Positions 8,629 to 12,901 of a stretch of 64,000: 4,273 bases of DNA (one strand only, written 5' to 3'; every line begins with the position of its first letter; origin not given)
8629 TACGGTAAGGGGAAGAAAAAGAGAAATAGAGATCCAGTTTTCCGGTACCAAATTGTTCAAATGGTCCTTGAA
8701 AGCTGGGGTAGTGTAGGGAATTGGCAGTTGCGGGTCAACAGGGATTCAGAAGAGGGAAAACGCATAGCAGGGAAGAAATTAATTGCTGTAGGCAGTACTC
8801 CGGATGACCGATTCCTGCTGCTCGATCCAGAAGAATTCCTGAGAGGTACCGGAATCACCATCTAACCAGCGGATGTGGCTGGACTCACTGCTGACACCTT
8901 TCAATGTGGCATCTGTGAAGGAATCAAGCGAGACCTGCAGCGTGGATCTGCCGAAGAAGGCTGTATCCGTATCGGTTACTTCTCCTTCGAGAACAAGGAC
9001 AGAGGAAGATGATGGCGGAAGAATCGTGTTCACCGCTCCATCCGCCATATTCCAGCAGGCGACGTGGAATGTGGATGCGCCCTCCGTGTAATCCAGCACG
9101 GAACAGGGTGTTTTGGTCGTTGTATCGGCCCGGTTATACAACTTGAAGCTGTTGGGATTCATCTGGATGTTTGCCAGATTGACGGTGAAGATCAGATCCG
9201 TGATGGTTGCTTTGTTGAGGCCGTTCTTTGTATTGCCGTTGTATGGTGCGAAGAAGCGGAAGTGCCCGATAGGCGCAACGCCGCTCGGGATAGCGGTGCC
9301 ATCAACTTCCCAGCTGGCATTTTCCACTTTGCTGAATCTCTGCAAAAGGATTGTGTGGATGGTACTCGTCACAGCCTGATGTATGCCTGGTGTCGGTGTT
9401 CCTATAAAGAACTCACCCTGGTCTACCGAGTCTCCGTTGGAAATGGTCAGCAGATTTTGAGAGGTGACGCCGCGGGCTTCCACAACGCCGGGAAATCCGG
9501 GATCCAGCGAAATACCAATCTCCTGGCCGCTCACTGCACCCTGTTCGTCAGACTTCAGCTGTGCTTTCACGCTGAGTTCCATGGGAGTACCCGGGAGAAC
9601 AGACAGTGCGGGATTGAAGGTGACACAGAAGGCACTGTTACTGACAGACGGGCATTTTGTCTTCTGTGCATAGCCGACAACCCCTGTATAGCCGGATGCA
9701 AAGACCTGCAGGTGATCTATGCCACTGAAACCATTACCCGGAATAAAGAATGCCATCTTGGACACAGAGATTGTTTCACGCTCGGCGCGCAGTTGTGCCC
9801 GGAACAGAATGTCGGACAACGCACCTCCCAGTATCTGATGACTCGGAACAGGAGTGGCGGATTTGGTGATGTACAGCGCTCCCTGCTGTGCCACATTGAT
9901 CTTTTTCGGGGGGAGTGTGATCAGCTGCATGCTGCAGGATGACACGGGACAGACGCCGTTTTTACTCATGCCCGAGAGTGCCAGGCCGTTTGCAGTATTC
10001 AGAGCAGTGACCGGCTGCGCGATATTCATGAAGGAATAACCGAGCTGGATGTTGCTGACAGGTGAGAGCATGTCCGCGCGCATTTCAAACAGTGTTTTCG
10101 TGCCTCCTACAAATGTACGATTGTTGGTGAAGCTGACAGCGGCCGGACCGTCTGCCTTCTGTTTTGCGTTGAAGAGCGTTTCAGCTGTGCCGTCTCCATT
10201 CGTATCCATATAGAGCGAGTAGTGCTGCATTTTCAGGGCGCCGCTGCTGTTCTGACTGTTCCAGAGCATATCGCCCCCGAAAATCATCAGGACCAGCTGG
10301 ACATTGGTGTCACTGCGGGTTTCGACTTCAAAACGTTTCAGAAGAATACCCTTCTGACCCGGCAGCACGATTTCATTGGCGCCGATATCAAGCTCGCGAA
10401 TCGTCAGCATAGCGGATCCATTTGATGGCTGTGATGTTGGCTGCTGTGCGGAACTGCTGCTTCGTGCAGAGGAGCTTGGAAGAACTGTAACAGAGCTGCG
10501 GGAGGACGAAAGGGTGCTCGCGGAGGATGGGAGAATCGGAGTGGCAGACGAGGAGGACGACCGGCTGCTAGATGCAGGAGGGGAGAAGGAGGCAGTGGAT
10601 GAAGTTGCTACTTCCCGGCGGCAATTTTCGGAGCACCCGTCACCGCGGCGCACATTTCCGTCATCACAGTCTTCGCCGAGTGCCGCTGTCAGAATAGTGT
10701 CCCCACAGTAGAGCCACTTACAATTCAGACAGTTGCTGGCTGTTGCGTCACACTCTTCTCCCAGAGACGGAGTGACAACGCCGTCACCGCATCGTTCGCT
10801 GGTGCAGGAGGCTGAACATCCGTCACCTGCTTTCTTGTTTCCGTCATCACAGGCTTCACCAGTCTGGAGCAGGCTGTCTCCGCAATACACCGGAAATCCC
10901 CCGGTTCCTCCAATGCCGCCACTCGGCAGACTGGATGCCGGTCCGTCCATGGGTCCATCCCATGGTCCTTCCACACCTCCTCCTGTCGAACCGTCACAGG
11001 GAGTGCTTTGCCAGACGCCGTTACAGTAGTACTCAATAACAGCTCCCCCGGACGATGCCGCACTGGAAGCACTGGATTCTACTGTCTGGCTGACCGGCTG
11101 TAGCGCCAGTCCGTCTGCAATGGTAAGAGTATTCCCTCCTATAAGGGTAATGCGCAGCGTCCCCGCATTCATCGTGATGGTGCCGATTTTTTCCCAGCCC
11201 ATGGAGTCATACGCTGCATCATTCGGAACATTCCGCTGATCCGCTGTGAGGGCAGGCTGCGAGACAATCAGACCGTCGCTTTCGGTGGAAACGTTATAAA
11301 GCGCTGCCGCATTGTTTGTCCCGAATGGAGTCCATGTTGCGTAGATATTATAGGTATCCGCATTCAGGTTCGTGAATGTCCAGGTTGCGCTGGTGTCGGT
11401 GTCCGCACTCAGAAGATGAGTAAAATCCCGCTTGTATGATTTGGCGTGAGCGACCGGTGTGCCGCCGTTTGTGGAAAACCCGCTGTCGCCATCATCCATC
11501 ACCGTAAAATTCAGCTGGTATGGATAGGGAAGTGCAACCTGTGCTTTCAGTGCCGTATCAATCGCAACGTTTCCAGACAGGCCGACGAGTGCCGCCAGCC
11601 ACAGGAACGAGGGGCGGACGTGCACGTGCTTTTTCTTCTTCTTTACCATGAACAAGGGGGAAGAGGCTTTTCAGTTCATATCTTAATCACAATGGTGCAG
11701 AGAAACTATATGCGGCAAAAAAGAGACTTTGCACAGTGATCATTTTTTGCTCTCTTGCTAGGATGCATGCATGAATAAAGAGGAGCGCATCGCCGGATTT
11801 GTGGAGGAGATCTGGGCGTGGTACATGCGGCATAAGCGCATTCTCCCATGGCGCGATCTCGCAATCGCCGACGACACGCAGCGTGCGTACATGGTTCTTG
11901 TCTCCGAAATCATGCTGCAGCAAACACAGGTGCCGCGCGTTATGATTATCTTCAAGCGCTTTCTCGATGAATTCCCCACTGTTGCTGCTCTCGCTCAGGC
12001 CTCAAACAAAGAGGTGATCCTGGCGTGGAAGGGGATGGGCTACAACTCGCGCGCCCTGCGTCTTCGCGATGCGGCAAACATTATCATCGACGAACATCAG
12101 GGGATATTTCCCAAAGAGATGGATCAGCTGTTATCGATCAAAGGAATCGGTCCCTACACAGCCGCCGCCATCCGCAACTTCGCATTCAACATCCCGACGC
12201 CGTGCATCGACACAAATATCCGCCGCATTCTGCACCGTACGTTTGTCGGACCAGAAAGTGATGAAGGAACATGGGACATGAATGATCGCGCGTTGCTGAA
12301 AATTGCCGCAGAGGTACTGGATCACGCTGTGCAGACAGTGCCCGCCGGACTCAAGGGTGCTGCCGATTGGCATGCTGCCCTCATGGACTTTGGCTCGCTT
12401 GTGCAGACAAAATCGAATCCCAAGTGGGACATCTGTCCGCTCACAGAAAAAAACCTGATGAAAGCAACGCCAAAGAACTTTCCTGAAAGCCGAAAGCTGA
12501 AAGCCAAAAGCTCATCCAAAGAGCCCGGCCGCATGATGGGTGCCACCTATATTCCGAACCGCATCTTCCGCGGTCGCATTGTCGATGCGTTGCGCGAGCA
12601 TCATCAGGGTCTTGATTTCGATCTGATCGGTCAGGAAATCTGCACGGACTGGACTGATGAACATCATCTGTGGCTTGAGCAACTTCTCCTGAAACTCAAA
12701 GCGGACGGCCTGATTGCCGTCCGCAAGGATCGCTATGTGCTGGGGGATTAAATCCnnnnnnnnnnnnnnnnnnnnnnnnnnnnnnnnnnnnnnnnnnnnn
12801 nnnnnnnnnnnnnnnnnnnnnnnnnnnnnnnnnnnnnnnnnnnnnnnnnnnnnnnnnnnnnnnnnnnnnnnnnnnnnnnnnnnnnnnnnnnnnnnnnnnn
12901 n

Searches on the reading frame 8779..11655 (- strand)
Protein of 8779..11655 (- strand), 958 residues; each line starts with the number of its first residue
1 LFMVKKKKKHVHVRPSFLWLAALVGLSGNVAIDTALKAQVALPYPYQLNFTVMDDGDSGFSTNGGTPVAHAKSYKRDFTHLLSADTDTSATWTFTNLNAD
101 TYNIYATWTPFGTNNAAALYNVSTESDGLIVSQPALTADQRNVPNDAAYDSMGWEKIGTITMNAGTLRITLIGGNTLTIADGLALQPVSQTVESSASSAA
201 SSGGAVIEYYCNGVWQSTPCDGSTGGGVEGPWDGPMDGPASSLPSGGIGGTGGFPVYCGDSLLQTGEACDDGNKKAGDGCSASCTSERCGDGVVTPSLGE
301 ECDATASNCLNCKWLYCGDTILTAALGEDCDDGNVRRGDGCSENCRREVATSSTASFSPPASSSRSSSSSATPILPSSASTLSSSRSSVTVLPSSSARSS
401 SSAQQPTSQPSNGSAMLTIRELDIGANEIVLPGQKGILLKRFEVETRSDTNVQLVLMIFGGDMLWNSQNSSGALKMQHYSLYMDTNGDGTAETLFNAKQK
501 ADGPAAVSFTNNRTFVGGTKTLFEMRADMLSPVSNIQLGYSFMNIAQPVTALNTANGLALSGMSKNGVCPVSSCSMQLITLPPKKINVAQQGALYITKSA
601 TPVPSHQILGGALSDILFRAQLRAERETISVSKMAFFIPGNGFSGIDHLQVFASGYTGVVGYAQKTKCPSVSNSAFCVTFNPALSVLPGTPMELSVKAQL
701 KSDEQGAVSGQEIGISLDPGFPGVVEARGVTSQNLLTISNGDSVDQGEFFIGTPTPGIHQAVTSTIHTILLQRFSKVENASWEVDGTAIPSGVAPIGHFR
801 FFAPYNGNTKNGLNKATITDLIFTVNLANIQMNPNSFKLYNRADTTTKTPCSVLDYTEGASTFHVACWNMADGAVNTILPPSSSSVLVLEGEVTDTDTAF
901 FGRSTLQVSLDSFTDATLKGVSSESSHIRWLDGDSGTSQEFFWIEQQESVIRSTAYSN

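Call 7: search_protein_families(library=ncbifam, proteins=[window:8779-11655:-], max_evalue=0.01)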
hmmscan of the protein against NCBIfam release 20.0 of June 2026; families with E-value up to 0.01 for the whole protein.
window:8779-11655:- (958 aa): 1 family
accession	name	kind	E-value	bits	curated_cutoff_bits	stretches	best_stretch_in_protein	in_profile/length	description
TIGR02232.1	myxo_disulf_rpt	repeat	1.9e-22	78.8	20.8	2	257-288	3-34/38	cysteine-rich acidic repeat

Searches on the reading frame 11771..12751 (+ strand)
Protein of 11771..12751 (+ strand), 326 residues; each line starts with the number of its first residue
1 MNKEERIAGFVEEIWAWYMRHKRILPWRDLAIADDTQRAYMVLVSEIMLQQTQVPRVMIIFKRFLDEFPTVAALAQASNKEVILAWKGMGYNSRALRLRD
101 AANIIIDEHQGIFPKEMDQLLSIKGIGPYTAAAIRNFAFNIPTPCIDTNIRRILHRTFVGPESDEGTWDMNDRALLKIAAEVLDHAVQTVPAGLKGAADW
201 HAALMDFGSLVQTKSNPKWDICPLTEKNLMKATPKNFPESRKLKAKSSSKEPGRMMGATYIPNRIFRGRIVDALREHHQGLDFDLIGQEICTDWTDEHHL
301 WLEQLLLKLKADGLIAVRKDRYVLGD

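Call 7: search_protein_families(library=ncbifam, proteins=[window:11771-12751:+], max_evalue=0.01)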
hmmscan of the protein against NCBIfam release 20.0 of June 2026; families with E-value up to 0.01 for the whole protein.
window:11771-12751:+ (326 aa): 5 families
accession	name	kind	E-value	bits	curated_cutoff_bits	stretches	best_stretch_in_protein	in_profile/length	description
TIGR01084.1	mutY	equivalog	1.2e-59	202.1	286.5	1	10-248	2-228/277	A/G-specific adenine glycosylase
NF008132.0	PRK10880.1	equivalog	7.5e-43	146.9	427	1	9-232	6-213/351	A/G-specific adenine glycosylase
NF010488.0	PRK13910.1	equivalog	4.1e-31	108.4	471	1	47-270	1-205/290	adenine-specific DNA glycosylase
TIGR01083.1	nth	equivalog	4.2e-17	62.4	211.7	1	37-164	25-153/192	endonuclease III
NF007978.0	PRK10702.1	equivalog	4.2e-09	36.3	405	1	87-164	77-155/211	endonuclease III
